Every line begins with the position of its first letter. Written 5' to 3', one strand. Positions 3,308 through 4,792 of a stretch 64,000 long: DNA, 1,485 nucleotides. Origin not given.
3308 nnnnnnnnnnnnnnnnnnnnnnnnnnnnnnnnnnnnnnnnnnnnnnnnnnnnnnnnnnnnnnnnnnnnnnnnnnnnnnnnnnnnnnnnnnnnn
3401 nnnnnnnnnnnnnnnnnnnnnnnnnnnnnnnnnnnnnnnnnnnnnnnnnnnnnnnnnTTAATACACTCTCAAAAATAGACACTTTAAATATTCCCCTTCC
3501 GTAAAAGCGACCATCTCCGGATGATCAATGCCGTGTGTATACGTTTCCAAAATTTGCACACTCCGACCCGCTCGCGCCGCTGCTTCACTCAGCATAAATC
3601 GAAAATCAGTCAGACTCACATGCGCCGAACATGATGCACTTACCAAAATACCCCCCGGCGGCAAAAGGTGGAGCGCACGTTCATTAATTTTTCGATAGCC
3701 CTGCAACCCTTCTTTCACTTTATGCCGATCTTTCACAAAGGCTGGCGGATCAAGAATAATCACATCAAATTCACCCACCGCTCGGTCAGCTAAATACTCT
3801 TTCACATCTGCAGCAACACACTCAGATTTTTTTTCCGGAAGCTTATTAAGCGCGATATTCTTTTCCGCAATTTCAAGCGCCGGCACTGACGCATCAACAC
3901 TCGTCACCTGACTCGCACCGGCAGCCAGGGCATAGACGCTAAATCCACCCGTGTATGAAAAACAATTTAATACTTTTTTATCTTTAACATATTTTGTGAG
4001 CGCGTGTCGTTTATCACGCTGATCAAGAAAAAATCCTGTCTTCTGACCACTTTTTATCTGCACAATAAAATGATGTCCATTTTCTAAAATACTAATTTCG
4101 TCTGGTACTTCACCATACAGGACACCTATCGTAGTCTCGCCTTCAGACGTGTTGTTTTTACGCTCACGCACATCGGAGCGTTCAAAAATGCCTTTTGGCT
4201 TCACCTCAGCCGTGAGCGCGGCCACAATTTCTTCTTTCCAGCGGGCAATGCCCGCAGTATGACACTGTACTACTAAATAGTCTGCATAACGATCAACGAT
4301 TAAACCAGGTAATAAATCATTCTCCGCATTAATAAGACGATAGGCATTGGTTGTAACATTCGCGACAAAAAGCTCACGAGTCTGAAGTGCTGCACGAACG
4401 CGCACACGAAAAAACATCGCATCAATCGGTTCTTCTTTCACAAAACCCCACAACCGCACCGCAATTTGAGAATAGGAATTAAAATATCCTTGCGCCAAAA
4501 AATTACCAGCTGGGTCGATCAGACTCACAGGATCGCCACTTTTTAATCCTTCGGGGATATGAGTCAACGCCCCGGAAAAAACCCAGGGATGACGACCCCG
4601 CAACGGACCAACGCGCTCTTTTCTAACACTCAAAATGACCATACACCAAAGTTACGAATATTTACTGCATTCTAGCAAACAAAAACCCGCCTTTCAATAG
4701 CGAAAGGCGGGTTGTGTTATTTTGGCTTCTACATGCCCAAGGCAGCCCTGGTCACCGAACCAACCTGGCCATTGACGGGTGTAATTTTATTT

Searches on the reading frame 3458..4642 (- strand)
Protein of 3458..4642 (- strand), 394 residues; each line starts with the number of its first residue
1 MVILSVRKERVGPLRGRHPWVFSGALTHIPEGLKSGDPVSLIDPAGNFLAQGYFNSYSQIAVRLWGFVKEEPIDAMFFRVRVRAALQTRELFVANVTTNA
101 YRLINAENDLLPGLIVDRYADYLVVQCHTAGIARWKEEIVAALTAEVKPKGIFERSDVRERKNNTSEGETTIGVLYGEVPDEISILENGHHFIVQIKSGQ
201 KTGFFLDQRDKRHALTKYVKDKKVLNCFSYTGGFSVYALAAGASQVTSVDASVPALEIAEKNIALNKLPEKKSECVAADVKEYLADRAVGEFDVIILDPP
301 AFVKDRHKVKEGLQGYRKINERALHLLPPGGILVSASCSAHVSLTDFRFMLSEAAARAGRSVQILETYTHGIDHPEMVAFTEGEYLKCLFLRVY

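Call 51: search_protein_families(library=pfam, proteins=[window:3458-4642:-], max_evalue=0.001)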
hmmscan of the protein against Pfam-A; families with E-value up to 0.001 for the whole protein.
window:3458-4642:- (394 aa): 9 families
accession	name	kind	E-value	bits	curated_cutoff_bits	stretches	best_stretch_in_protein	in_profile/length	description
PF10672.15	Methyltrans_SAM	-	5.9e-27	95.1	27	1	170-366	73-263/286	S-adenosylmethionine-dependent methyltransferase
PF17785.7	PUA_3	-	3.4e-17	62.4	22.6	1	6-65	3-62/64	PUA-like domain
PF03602.21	Cons_hypoth95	-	4e-11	43.3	24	1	215-316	36-139/182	Conserved hypothetical protein 95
PF05175.20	MTS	-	1.5e-06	28.4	23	1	223-333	34-136/170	Methyltransferase small domain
PF02475.24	TRM5-TYW2_MTfase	-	2.1e-06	28.2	28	1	187-301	5-114/164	TRM5/TYW2 methyltransferase domain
PF13847.12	Methyltransf_31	-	7.5e-05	22.9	27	1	220-344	3-118/145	Methyltransferase domain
PF01728.25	FtsJ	-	0.00015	22.2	24.1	1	206-335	9-137/181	FtsJ-like methyltransferase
PF13649.12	Methyltransf_25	-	0.00076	20.6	27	0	231-297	8-70/97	Methyltransferase domain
PF06325.19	PrmA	-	0.00096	19.2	22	0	222-296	163-231/296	Ribosomal protein L11 methyltransferase (PrmA)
